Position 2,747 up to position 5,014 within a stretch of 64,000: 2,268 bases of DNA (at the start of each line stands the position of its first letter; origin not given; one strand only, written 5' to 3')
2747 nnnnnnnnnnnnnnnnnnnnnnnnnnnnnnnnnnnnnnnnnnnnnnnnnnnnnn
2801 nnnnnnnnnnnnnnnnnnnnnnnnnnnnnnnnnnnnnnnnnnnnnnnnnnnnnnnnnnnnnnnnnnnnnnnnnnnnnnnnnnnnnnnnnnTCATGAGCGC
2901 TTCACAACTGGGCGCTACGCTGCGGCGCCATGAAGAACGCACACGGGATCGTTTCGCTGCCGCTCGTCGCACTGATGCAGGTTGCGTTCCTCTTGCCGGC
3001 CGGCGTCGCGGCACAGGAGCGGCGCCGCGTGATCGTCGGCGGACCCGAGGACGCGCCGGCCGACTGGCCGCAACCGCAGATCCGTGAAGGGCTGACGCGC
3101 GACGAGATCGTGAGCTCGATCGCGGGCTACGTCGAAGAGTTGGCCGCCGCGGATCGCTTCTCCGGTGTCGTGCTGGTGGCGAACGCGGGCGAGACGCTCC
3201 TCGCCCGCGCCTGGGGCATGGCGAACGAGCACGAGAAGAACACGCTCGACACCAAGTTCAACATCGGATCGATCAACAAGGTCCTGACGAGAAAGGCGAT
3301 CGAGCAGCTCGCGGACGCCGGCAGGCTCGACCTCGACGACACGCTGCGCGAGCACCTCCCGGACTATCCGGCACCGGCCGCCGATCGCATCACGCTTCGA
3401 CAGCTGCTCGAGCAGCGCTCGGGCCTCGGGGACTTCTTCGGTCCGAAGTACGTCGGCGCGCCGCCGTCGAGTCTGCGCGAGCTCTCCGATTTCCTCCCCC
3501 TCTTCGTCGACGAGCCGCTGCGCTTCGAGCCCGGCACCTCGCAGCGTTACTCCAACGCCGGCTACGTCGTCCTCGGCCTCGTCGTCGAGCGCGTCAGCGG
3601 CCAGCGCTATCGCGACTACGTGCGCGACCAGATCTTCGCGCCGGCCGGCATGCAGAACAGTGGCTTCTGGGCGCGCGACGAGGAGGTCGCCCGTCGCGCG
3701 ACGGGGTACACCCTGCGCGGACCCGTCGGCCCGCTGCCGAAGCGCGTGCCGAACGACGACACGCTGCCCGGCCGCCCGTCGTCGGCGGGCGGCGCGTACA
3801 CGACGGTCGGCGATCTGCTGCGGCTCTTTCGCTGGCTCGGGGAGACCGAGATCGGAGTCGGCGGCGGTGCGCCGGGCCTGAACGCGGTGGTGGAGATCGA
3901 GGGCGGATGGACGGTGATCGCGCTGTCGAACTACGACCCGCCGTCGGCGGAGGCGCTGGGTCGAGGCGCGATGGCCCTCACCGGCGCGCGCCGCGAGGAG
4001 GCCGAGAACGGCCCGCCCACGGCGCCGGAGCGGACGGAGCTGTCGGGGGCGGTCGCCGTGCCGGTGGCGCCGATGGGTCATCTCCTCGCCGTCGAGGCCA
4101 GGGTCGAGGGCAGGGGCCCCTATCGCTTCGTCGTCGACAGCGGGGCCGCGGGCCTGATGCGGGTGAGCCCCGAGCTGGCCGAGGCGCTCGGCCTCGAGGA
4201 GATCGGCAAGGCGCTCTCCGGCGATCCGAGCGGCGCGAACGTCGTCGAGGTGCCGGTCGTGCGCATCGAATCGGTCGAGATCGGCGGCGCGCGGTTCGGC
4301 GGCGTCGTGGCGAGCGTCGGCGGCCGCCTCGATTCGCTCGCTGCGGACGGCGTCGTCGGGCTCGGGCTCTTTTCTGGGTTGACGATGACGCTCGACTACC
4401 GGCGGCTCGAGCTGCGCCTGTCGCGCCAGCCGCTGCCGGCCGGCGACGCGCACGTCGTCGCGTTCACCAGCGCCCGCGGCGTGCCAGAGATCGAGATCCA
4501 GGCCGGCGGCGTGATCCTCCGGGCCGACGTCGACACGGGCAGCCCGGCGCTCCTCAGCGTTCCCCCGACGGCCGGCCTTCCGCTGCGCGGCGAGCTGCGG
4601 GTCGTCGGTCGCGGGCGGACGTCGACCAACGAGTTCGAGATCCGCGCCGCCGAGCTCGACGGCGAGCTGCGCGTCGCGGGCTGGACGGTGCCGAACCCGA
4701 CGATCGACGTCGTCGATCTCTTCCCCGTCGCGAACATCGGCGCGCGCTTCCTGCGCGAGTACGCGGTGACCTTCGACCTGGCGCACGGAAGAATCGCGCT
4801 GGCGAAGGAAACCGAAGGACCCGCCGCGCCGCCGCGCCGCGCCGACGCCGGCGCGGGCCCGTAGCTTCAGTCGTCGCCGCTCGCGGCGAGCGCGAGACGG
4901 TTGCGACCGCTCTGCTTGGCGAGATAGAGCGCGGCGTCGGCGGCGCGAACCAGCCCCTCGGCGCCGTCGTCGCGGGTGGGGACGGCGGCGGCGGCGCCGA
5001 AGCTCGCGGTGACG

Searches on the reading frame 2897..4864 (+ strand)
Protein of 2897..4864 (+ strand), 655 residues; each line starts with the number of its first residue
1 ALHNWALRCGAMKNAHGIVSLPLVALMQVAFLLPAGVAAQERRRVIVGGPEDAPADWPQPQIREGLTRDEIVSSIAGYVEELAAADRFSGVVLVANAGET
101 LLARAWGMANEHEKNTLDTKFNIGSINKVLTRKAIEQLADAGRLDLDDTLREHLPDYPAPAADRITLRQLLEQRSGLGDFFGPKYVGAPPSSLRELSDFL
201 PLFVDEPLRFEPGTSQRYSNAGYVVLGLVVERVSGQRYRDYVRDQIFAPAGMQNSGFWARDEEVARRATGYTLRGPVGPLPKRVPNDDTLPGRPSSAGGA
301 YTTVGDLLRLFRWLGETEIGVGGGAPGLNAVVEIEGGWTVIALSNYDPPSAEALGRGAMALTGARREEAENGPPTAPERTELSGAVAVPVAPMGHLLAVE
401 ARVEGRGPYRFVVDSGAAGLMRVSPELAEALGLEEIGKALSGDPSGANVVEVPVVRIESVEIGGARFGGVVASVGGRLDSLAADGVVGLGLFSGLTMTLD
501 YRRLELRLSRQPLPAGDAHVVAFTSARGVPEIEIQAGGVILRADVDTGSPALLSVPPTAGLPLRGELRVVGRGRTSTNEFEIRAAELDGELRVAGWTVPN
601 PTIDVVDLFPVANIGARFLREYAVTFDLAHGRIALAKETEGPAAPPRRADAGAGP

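Call 33: search_protein_families(library=pfam, proteins=[window:2897-4864:+], max_evalue=0.00001)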
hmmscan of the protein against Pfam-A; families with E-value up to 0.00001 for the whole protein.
window:2897-4864:+ (655 aa): 3 families
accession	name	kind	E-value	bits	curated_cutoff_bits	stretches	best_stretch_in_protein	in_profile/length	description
PF00144.29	Beta-lactamase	-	4e-52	177.8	27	1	78-317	4-238/329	Beta-lactamase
PF13650.11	Asp_protease_2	-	5.8e-14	53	24.3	1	399-488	1-87/90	Aspartyl protease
PF13975.11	gag-asp_proteas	-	3.1e-07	31.3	28.2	1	399-476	1-77/92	gag-polyprotein putative aspartyl protease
